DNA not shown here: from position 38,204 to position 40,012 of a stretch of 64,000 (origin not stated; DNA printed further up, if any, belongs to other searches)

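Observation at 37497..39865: tamAB-linked pair: HAD phosphatase plus a flavodoxin-like quinone reductase fused to a UbiA prenyltransferase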

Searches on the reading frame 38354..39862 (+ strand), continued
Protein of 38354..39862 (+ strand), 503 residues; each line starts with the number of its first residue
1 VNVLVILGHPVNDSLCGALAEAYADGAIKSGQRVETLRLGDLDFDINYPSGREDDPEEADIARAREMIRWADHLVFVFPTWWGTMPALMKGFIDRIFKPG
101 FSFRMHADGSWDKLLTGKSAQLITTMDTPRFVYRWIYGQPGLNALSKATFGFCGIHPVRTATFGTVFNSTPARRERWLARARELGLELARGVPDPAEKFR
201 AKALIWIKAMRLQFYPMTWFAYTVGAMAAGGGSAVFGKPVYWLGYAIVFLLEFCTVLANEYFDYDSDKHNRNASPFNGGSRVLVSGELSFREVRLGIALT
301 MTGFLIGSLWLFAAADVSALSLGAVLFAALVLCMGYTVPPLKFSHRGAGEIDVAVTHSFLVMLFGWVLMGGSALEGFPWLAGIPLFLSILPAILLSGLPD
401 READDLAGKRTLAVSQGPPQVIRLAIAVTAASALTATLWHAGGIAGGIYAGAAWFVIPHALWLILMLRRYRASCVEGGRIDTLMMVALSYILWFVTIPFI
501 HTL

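Call 9: find_related_loci(query=A1, collection=genome_contigs, flank=10000)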
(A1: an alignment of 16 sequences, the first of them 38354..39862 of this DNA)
Query A1 (503 aa) in genome_contigs; peptide patterns used: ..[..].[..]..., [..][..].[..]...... (x = any residue, [..] = any of these).
600 stretches matched a pattern (row limit reached: there are more); 590 encode a relative of the query (tblastn E <= 1e-3); the best 80 are kept; 80 distinct loci.
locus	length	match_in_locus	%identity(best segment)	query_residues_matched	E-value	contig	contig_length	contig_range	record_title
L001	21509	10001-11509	88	1-503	0e+0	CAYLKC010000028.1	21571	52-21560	MAG TPA_asm: uncultured Chromatiales bacterium isolate SRP193661_co1_52 genome assembly, contig: NODE_2523_length_21571_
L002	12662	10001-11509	83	1-503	0e+0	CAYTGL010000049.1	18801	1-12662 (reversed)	MAG TPA_asm: uncultured Chromatiales bacterium isolate SRP344714_co2_391 genome assembly, contig: NODE_7570_length_18801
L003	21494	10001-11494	65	1-501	0e+0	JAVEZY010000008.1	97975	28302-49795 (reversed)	MAG: Gammaproteobacteria bacterium isolate BF4_77 NODE_572_length_97975_cov_21.927449_Biofilm4, whole genome shotgun seq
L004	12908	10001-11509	61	1-503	0e+0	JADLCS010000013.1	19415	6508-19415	MAG: Gammaproteobacteria bacterium isolate SJ243 c_000000128626, whole genome shotgun sequence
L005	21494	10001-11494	65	1-501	0e+0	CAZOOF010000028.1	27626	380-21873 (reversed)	MAG TPA_asm: uncultured Chromatiales bacterium isolate SRP268622_co1_573 genome assembly, contig: NODE_3500_length_27626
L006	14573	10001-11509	53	1-501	4e-162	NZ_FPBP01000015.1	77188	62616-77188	Halomonas korlensis strain CGMCC 1.6981, whole genome shotgun sequence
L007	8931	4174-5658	54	1-499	5e-159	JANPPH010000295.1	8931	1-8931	MAG: Gammaproteobacteria bacterium isolate VAR_83_metabat_40 VAR_83_k141_172187, whole genome shotgun sequence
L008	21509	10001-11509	50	1-501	2e-158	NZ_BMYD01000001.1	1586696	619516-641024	Cognatilysobacter bugurensis strain KCTC 23077 sequence01, whole genome shotgun sequence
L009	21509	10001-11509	51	1-501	3e-158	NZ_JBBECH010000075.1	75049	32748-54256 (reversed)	MAG: Saccharospirillum sp. isolate LejiaF_56_82 Lejia_F_565_length_75049_cov_49, whole genome shotgun sequence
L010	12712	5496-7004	52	1-501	3e-157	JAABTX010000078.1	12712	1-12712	MAG: Thioalkalivibrio sp. isolate S25.Bin012 Scaffold_73, whole genome shotgun sequence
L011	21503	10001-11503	51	1-499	2e-156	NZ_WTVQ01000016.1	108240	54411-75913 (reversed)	Aromatoleum diolicum strain 22Lin NODE_16_length_108240_cov_14.1701, whole genome shotgun sequence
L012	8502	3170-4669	54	1-498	4e-155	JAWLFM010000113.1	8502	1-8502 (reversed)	MAG: Thioalkalivibrio sp. isolate 21BLK6-1.bin.142 NODE_9099_length_8502_cov_10.386767, whole genome shotgun sequence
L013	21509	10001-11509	51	1-501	2e-153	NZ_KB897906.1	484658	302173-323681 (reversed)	Thioalkalivibrio sp. ALJ3 C935DRAFT_scaffold00002.2, whole genome shotgun sequence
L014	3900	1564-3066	50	1-499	3e-158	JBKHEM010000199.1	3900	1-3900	MAG: Salinivenus sp. isolate D1M05_15 NODE_23776_length_3900_cov_4.723017, whole genome shotgun sequence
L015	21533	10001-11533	51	1-503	3e-150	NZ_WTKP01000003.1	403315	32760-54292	Vreelandella zhuhanensis strain ZH2S ZH2S_scaffold3, whole genome shotgun sequence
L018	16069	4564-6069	51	1-499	1e-149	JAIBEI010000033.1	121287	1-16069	MAG: Thiobacillus sp. isolate A191_metabat.bin.2 A191_k141_3166, whole genome shotgun sequence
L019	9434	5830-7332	51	1-499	4e-149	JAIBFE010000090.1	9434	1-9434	MAG: Thiobacillus sp. isolate C41_concoct.bin.8 C41_k141_23077, whole genome shotgun sequence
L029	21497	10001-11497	49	1-499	1e-145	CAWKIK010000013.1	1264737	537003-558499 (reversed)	MAG: uncultured Gammaproteobacteria bacterium isolate MFD01721.bin.1.106 genome assembly, contig: contig_9987, whole gen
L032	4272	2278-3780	49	1-501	1e-147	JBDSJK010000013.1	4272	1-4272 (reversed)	MAG: Burkholderiales bacterium isolate cluster1_bin.320 k127_7465653, whole genome shotgun sequence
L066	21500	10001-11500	49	1-500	7e-135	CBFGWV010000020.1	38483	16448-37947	MAG TPA_asm: uncultured Candidatus Competibacteraceae bacterium isolate SRR17295757_concoct_136 genome assembly, contig:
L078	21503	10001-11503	47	1-500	5e-133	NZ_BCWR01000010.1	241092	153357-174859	Hydrogenophaga taeniospiralis CCUG 15921 strain NBRC 102512, whole genome shotgun sequence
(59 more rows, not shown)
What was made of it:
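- On TAM (TamA/TamB)-associated cargo or accessory genes: The fusion is also present in archaea and Bacteroidota (call 9).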

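Call 10: search_solved_structures(query=window:38354-39862:+, max_evalue=0.01)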
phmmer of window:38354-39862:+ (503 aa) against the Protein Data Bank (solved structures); distinct sequences matched with E-value up to 0.01: 39.
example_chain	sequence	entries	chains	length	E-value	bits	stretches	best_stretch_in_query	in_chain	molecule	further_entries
3lcm_A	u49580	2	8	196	4.2e-23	85.4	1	2-182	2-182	Putative oxidoreductase | NADPH Quinone Oxidoreductase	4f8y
4gi5_A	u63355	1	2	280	6.2e-13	51.9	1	56-125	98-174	quinone reductase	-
4r81_A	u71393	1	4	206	1.1e-09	41.1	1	1-110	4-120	NADH dehydrogenase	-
3te7_A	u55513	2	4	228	4.6e-09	39.1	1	59-157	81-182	Ribosyldihydronicotinamide dehydrogenase [quinone]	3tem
1qr2_A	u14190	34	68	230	4.7e-09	39.1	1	59-157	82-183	PROTEIN (QUINONE REDUCTASE TYPE 2) | NRH dehydrogenase [quinone] 2 | Ribosyldihydronicotinamide dehydrogenase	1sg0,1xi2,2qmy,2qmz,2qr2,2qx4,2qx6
3tzb_A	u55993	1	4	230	4.7e-09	39.1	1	59-157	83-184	Ribosyldihydronicotinamide dehydrogenase [quinone]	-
1zx1_A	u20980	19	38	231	4.8e-09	39.1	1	59-157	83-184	NRH dehydrogenase [quinone] 2 | Ribosyldihydronicotinamide dehydrogenase [quinone]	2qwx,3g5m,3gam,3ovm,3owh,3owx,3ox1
3fw1_A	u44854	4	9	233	4.9e-09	39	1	59-157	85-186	Ribosyldihydronicotinamide dehydrogenase [quinone]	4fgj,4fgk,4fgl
2bzs_A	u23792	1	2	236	5e-09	39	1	59-157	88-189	NRH DEHYDROGENASE [QUINONE] 2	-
3o73_A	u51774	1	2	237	5.1e-09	39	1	59-157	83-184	Ribosyldihydronicotinamide dehydrogenase [quinone]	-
5lbt_A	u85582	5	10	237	5.3e-09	38.9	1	59-157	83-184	Ribosyldihydronicotinamide dehydrogenase [quinone]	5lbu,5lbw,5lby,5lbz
7o4d_A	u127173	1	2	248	5.6e-09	38.8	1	59-157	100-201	Ribosyldihydronicotinamide dehydrogenase [quinone]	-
1qrd_A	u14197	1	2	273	2.9e-05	26.6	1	58-166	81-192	QUINONE-REDUCTASE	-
8djk_B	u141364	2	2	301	5.6e-05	25.6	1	198-419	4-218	UbiA prenyltransferase domain-containing protein 1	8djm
1dxq_A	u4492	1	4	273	8.9e-05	25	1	58-170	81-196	QUINONE REDUCTASE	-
3eyw_A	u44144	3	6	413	0.0061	18.9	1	59-156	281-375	C-terminal domain of Glutathione-regulated potassium-efflux system protein kefC fused to f | Glutathione-regulated potassium-efflux system protein kefC, linker,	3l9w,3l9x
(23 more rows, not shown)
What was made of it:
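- Closest known: KefF-KefC / KefG-KefB. Same: A Flavodoxin_2 quinone reductase physically associated with an integral membrane protein (PDB 3eyw/3l9w are weak hits, call 10).
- KefF-KefC complexes appear among the weak PDB matches (3eyw/3l9w, E 0.006, call 10).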

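Call 16: find_encoding_contigs(protein=P0036, flank=8000, max_places=3)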
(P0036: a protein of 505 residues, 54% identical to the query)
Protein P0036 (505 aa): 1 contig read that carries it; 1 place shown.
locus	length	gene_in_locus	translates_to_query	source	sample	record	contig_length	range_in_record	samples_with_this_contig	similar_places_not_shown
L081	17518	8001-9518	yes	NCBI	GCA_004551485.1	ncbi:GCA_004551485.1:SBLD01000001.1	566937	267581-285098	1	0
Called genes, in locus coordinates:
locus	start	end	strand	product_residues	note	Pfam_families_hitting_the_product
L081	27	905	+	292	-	PF02798:GST_N (weak), PF13409:GST_N_2 (weak), PF00043:GST_C (weak), PF13410:GST_C_2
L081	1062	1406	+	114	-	PF08274:Zn_Ribbon_YjdM, PF08271:Zn_Ribbon_TF (weak), PF03831:YjdM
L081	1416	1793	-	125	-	PF03330:DPBB_1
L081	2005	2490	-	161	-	-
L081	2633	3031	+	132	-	PF11969:DcpS_C, PF01230:HIT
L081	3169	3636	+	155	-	PF20587:DUF6789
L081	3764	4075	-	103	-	-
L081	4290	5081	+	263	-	PF01135:PCMT, PF00398:RrnaAD, PF13489:Methyltransf_23 (weak), PF13847:Methyltransf_31 (weak), PF08241:Methyltransf_11 (weak), PF13649:Methyltransf_25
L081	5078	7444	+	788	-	-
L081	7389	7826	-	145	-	PF10604:Polyketide_cyc2, PF03364:Polyketide_cyc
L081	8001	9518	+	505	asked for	PF02525:Flavodoxin_2, PF03358:FMN_red, PF01040:UbiA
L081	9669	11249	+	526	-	PF00270:DEAD, PF04851:ResIII (faint), PF00271:Helicase_C, PF03880:DbpA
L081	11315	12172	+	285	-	PF01163:RIO1, PF06293:Kdo (weak)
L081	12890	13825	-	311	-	PF00248:Aldo_ket_red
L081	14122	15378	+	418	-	PF13609:Porin_4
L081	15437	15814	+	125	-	-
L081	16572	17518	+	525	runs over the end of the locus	PF00990:GGDEF, PF00563:EAL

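Call 17: find_encoding_contigs(protein=P0111, flank=8000, max_places=3)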
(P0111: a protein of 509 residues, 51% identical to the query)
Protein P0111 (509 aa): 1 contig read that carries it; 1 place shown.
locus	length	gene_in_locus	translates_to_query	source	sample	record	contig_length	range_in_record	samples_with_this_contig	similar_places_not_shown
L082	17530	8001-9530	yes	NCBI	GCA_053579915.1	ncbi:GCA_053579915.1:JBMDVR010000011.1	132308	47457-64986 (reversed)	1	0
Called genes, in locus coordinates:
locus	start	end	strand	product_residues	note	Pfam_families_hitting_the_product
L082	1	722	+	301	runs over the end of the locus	PF02485:Branch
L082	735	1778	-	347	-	PF01757:Acyl_transf_3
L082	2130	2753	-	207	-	-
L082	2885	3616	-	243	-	PF03548:LolA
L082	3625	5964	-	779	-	PF13491:FtsK_4TM, PF17854:FtsK_alpha, PF01580:FtsK_SpoIIIE, PF09397:FtsK_gamma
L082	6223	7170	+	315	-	PF03486:HI0933_like (faint), PF07992:Pyr_redox_2, PF13738:Pyr_redox_3, PF00070:Pyr_redox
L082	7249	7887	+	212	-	PF01713:Smr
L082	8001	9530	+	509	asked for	PF02525:Flavodoxin_2, PF03358:FMN_red, PF01040:UbiA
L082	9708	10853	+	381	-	-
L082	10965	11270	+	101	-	-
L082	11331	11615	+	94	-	-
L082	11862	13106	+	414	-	PF03060:NMO, PF01180:DHO_dh (weak)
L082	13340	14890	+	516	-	PF00015:MCPsignal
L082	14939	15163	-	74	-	-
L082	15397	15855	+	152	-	PF00072:Response_reg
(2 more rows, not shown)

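Call 18: find_encoding_contigs(protein=P0103, flank=8000, max_places=3)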
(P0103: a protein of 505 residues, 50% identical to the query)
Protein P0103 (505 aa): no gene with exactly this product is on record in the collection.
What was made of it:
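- Tried and rejected: The contig look-up for P0103 returned nothing (call 18).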

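Call 32: search_protein_families(library=pfam, alignment_id=A3, max_evalue=0.0001)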
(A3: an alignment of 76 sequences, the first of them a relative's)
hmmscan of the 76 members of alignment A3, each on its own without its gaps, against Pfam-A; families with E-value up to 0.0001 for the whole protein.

A. member 1, L001:9144-9998:+ (285 aa): 2 families
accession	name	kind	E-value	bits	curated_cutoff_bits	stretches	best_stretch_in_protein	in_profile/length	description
PF05116.19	S6PP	-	2.5e-42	145.6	20.3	1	4-269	2-245/247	Sucrose-6F-phosphate phosphohydrolase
PF08282.18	Hydrolase_3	-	6e-09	36.4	20.9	1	168-235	176-243/255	haloacid dehalogenase-like hydrolase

B. families by the number of members that match (of 76 scanned): 70 families (the first 25 are shown)
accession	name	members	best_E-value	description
PF10604.15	Polyketide_cyc2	7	3.1e-17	Polyketide cyclase / dehydrase and lipid transport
PF03364.25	Polyketide_cyc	6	1.7e-11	Polyketide cyclase / dehydrase and lipid transport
PF01709.26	Transcrip_reg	2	1.9e-57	TACO1/YebC second and third domain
PF13426.13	PAS_9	2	1.4e-42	PAS domain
PF00989.32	PAS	2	7.9e-39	PAS fold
PF20772.2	TACO1_YebC_N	2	2.3e-33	TACO1/YebC protein N-terminal domain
PF08448.16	PAS_4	2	1.3e-30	PAS fold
PF08447.18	PAS_3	2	2.2e-30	PAS fold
PF06778.18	Chlor_dismutase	2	8e-30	Chlorite dismutase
PF02518.31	HATPase_c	2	3e-27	Histidine kinase-, DNA gyrase B-, and HSP90-like ATPase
PF13188.13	PAS_8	2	1e-19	PAS domain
PF00512.31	HisKA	2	5e-15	His Kinase A (phospho-acceptor) domain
PF06934.16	CTI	1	6.6e-259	Fatty acid cis/trans isomerase (CTI)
PF06165.18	GH94_b-supersand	1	4.1e-168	Glycosyl hydrolase 94, supersandwich domain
PF17167.11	Glyco_hydro_94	1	4.5e-120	Glycosyl hydrolase 94 superfamily, catalytic domain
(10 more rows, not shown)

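Call 33: search_protein_families(library=pfam, alignment_id=A4, max_evalue=0.0001)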
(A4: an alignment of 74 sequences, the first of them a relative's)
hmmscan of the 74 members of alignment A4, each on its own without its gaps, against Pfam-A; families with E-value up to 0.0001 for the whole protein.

A. member 1, L001:11534-14143:- (869 aa): 10 families
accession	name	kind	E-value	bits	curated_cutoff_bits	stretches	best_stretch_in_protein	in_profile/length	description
PF00563.25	EAL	-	1.6e-75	254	31.3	1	615-849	2-236/236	EAL domain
PF00990.26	GGDEF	-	1.2e-47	162.2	23.8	1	438-594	1-160/161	Diguanylate cyclase, GGDEF domain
PF00072.30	Response_reg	-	1.8e-16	60.7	30.2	1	10-111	1-100/111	Response regulator receiver domain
PF13185.12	GAF_2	-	1.1e-13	52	28.6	1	280-426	2-136/136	GAF domain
PF13426.13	PAS_9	-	4.2e-09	37.1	27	1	156-258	2-103/103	PAS domain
PF01590.32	GAF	-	6e-07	30.5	22.4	1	282-425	2-133/133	GAF domain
PF00989.32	PAS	-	6.9e-06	26.5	22.6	1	147-191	3-47/113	PAS fold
PF13188.13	PAS_8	-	1.5e-05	25.1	21.8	1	146-193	2-50/65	PAS domain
PF22922.2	GAF_NLP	-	2e-05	24.6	24.1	1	288-419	16-165/175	NLP protein GAF domain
PF13492.12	GAF_3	-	7.2e-05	23.6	27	0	285-427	5-129/129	GAF domain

B. families by the number of members that match (of 74 scanned): 87 families (the first 25 are shown)
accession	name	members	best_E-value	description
PF00990.26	GGDEF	7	4.6e-50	Diguanylate cyclase, GGDEF domain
PF00563.25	EAL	6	6.4e-78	EAL domain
PF00989.32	PAS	4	9.2e-12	PAS fold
PF13426.13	PAS_9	4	1.1e-09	PAS domain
PF17164.10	DUF5122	3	3.6e-23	Domain of unknown function (DUF5122) beta-propeller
PF08448.16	PAS_4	3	5.2e-20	PAS fold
PF13185.12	GAF_2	3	1.5e-14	GAF domain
PF18885.6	DUF5648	3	2.9e-13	Domain of unknown function (DUF5648)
PF01590.32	GAF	3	1.3e-07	GAF domain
PF01758.21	SBF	2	5.2e-21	Sodium Bile acid symporter family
PF13593.11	SBF_like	2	1.7e-20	SBF-like CPA transporter family (DUF4137)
PF13188.13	PAS_8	2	1.5e-05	PAS domain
PF13492.12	GAF_3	2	2.2e-05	GAF domain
PF02040.21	ArsB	1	1.2e-126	Arsenical pump membrane protein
PF01053.26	Cys_Met_Meta_PP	1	5.5e-110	Cys/Met metabolism PLP-dependent enzyme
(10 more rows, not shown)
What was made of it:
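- Tried and rejected: The Pfam census of neighbours (calls 32, 33) therefore undercounts. These are downstream in 7 of 74 loci (call 33).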
